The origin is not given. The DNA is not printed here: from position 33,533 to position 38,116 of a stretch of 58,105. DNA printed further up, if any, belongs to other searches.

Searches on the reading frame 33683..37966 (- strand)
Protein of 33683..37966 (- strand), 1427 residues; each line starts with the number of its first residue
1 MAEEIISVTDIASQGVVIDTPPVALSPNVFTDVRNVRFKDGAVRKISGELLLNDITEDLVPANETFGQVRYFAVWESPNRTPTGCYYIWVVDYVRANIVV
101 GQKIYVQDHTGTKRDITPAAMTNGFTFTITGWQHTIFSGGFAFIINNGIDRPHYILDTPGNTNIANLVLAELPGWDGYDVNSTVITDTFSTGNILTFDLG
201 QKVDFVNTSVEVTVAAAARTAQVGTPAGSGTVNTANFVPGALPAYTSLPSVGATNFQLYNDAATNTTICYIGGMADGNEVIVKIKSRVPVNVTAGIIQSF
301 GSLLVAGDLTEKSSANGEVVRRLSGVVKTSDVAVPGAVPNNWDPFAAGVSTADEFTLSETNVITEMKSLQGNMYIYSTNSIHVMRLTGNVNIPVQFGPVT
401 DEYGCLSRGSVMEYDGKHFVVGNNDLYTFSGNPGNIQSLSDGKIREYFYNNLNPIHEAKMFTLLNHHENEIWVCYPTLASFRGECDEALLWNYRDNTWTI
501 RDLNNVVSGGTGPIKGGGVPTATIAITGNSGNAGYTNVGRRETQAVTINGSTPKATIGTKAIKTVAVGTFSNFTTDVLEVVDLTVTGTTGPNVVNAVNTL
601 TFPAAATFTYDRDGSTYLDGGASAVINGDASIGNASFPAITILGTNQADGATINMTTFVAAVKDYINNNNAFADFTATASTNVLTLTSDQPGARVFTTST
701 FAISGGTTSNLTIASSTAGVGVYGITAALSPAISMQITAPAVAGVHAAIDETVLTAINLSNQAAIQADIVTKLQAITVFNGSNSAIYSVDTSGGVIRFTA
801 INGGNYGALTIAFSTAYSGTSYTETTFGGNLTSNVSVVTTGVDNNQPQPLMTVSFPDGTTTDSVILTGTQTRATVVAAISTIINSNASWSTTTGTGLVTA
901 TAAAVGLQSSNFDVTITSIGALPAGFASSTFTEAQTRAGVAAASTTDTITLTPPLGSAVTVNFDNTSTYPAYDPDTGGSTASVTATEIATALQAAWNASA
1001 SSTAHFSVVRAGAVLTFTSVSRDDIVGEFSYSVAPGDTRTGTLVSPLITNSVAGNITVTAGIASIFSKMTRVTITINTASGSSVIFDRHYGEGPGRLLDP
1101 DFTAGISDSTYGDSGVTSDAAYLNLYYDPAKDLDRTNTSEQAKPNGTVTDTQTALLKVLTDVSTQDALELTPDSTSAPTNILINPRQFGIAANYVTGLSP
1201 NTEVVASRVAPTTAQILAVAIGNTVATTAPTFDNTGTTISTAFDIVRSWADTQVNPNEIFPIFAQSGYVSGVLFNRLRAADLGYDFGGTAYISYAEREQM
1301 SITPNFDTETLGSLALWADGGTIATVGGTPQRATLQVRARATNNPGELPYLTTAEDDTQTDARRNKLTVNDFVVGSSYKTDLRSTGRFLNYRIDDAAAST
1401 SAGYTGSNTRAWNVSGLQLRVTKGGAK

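Call 6: search_protein_families(library=pfam, proteins=[window:33683-37966:-], max_evalue=1)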
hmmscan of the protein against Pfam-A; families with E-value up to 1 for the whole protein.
window:33683-37966:- (1427 aa): 1 family
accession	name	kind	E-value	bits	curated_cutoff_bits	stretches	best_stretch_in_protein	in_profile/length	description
PF23341.1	PEP5_VPS11_N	-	0.041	13.4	40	1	370-432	184-244/338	PEP5/VPS11 N-terminal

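Call 7: search_protein_families(library=phrogs, proteins=[window:33683-37966:-], max_evalue=0.01)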
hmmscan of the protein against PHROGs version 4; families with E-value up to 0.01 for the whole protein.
window:33683-37966:- (1427 aa): 1 family
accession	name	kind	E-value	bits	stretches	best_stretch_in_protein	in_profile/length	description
phrog_3287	-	head and packaging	2.6e-48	166.2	1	276-573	135-418/524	virion structural protein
